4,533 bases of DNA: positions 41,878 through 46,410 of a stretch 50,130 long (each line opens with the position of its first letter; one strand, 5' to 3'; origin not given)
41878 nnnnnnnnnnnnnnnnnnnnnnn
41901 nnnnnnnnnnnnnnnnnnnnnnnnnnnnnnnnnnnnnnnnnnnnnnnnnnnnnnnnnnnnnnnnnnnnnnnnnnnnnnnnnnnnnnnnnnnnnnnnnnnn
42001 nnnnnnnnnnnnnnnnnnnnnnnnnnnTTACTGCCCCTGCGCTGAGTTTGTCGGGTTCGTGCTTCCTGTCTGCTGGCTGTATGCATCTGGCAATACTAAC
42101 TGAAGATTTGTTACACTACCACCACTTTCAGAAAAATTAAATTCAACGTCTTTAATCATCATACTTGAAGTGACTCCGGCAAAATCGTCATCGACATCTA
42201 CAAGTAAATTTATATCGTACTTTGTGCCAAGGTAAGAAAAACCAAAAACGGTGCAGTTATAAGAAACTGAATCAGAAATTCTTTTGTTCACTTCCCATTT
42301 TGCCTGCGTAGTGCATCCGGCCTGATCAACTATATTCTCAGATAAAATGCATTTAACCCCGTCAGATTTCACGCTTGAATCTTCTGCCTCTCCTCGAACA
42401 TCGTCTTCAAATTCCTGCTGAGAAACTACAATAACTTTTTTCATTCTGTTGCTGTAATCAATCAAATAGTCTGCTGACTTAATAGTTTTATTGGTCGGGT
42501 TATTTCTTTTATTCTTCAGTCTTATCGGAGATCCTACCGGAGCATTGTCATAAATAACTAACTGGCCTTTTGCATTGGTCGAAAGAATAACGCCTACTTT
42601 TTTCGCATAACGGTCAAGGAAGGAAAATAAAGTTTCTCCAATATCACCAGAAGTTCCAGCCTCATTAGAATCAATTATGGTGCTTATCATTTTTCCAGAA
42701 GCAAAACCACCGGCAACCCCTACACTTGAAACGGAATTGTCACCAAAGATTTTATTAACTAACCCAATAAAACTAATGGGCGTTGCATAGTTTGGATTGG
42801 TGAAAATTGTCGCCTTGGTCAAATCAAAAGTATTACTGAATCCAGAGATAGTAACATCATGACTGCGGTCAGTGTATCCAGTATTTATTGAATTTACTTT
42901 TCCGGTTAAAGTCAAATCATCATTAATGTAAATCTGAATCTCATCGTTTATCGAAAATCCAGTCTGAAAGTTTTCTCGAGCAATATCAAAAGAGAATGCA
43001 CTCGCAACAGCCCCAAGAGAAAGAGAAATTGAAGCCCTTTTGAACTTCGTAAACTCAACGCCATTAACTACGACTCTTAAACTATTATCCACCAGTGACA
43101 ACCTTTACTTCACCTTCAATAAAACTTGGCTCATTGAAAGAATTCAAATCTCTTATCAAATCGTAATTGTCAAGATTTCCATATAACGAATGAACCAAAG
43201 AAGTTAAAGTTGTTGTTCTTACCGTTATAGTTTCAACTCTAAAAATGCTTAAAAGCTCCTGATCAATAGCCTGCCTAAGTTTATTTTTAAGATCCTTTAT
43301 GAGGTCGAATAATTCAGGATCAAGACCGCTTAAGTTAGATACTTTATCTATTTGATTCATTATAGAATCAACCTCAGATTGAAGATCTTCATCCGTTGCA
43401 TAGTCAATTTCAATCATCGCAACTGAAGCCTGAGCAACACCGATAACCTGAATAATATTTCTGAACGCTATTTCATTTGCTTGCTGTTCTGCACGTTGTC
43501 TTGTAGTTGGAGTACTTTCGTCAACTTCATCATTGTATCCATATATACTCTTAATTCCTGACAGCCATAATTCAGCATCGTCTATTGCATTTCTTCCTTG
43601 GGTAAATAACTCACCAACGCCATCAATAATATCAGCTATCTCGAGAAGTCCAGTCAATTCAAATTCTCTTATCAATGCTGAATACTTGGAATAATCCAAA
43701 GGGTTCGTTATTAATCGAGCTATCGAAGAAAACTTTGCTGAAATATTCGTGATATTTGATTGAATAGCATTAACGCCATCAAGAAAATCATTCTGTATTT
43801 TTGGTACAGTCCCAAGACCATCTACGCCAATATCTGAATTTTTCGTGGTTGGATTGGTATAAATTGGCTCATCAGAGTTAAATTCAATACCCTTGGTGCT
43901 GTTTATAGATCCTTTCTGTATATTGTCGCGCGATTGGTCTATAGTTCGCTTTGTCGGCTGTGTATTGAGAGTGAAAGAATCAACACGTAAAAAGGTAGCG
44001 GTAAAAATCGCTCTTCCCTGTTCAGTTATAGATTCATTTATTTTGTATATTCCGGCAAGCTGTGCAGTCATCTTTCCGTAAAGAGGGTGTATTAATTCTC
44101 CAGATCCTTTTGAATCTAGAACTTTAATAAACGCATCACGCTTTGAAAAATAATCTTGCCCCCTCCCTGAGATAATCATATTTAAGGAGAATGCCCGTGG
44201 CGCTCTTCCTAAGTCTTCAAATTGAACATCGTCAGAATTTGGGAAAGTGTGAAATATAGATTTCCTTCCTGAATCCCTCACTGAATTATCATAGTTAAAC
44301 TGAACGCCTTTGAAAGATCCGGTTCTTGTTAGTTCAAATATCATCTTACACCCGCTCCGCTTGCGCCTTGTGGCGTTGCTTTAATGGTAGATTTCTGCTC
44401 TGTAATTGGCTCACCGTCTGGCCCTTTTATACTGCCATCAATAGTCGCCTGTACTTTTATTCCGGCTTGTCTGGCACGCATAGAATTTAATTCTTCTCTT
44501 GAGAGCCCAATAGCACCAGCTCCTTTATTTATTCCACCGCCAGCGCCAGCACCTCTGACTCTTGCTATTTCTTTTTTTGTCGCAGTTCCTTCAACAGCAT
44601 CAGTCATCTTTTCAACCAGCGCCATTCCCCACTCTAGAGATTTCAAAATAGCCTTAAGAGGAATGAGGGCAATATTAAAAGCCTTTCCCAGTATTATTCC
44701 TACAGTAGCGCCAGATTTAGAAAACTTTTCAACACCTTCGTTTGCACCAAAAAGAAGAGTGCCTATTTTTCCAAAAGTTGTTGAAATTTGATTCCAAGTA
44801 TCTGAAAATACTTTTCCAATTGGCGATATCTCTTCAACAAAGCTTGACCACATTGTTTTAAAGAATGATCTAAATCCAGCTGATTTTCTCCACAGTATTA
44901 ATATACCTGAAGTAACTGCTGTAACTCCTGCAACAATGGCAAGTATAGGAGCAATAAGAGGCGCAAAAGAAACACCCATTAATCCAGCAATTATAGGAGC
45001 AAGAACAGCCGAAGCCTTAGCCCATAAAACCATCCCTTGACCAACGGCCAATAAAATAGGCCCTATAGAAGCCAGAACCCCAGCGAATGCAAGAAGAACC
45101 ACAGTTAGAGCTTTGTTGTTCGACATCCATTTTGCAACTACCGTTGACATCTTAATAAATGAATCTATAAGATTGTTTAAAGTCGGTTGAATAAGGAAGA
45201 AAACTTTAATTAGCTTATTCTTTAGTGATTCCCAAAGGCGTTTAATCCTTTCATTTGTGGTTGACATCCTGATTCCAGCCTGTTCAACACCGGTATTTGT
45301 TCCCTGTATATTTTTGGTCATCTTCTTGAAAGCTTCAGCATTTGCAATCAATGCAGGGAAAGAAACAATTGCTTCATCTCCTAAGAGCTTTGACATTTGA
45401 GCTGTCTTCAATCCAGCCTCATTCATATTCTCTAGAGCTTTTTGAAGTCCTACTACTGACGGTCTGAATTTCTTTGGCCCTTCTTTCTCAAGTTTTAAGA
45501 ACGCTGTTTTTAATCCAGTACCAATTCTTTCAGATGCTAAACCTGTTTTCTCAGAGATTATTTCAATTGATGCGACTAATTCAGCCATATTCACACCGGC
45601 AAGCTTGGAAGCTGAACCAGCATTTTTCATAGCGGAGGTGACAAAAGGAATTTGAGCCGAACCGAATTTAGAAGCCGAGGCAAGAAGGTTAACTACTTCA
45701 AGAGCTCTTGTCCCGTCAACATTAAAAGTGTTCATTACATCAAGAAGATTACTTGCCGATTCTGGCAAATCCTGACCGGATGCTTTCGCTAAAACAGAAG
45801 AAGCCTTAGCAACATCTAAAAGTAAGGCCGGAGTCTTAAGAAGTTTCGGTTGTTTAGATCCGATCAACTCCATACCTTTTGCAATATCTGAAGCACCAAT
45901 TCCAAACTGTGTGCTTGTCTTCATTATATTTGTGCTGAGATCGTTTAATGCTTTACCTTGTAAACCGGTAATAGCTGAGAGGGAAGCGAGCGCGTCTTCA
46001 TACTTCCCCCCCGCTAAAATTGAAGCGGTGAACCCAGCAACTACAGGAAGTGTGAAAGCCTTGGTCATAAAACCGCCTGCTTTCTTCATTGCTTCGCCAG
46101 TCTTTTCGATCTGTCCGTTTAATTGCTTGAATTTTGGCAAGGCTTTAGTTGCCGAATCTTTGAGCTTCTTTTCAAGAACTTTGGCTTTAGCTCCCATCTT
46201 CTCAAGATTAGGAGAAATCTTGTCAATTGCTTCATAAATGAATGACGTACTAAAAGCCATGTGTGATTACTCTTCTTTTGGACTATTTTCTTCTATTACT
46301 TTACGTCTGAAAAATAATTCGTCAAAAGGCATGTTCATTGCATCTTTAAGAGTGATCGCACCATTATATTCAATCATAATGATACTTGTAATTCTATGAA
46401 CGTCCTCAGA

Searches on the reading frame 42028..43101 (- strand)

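Call 8: search_protein_families(library=phrogs, proteins=[window:42028-43101:-])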
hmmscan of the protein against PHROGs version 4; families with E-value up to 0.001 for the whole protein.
window:42028-43101:- (357 aa): 4 families
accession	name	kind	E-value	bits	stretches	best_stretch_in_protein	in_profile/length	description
phrog_177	-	tail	5.5e-47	161.9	2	153-345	218-416/623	baseplate hub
phrog_11191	-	unknown function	5e-11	43.1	1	6-100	8-104/258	-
phrog_15015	-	unknown function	8.7e-08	33.2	1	6-103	3-103/127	-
phrog_9932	-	unknown function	6.2e-06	27.2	1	240-345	11-117/155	-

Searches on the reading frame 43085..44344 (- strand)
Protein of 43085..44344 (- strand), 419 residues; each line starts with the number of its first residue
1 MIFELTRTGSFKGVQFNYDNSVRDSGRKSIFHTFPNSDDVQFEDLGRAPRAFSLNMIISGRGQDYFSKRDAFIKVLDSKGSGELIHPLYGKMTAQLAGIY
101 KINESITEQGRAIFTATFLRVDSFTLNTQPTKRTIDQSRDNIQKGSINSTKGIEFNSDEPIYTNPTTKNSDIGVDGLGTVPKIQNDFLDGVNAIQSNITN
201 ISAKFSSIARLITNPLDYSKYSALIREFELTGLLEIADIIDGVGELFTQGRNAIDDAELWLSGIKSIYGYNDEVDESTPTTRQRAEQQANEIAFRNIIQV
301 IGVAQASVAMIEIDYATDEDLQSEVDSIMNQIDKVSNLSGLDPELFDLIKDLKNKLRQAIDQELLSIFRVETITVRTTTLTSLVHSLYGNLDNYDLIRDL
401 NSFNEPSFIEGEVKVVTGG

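Call 8: search_protein_families(library=phrogs, proteins=[window:43085-44344:-])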
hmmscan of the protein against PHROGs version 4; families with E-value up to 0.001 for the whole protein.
window:43085-44344:- (419 aa): 3 families
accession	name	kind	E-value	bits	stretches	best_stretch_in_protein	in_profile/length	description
phrog_184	-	tail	6.3e-48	165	1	6-416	9-407/411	baseplate hub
phrog_16855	-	tail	2.5e-17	64.2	1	7-118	9-118/158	Gpu-like tail protein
phrog_20901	-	unknown function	2e-06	28.3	1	8-121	25-139/259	-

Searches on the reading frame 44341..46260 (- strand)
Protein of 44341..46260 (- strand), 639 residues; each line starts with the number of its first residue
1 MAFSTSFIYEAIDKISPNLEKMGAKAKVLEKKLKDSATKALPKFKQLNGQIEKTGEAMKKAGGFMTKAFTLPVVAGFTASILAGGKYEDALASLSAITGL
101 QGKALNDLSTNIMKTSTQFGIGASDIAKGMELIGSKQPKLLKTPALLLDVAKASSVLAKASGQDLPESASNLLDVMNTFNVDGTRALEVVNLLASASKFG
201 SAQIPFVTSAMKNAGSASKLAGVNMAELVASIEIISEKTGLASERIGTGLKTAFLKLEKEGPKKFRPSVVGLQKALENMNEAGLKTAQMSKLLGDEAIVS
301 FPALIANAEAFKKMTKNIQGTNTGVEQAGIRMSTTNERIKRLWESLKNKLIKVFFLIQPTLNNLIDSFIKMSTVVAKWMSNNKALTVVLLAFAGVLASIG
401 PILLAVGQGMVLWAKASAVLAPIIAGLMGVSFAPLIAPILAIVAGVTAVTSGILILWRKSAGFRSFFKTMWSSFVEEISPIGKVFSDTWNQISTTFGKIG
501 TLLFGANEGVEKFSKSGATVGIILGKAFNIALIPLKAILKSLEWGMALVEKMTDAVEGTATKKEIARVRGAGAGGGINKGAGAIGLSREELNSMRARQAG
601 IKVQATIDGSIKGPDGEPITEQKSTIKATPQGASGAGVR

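Call 8: search_protein_families(library=phrogs, proteins=[window:44341-46260:-])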
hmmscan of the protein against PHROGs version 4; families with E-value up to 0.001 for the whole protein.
window:44341-46260:- (639 aa): 19 families
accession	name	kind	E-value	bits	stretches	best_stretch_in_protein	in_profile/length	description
phrog_28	-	tail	2.6e-42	146.5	1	35-607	225-742/1228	tail length tape measure protein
phrog_991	-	tail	1.6e-41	143.1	1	11-624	228-842/1966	tail length tape measure protein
phrog_1272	-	tail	6.9e-39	134.4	1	16-528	188-738/1606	tail length tape measure protein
phrog_1533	-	tail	9.9e-31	107.2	1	19-459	181-671/1688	tail length tape measure protein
phrog_4704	-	tail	1.3e-30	107.7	1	11-421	150-567/625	tail length tape measure protein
phrog_58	-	tail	6.5e-28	98.7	1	13-522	277-711/1544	tail length tape measure protein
phrog_9696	-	tail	6e-27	94.9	1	13-353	8-362/1415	tail length tape measure protein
phrog_1293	-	tail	1.8e-21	76.8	1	31-433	126-558/1424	tail length tape measure protein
phrog_167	-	tail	2.4e-18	66.3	1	12-575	213-735/1555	tail length tape measure protein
phrog_5493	-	tail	2.7e-13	50.1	1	34-259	24-240/1102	tail length tape measure protein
phrog_5218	-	unknown function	3.5e-13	49.6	1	43-459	181-662/1599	-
phrog_38390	-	tail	8.9e-13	48.2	1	44-317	19-301/1029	tail length tape measure protein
phrog_14441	-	tail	1.7e-12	48.6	1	7-243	9-232/241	tail length tape measure protein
phrog_13339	-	tail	6.9e-08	31.1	1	12-134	17-138/2156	tail length tape measure protein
phrog_4211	-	tail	3.7e-07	28.6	1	29-260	557-784/2625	tail length tape measure protein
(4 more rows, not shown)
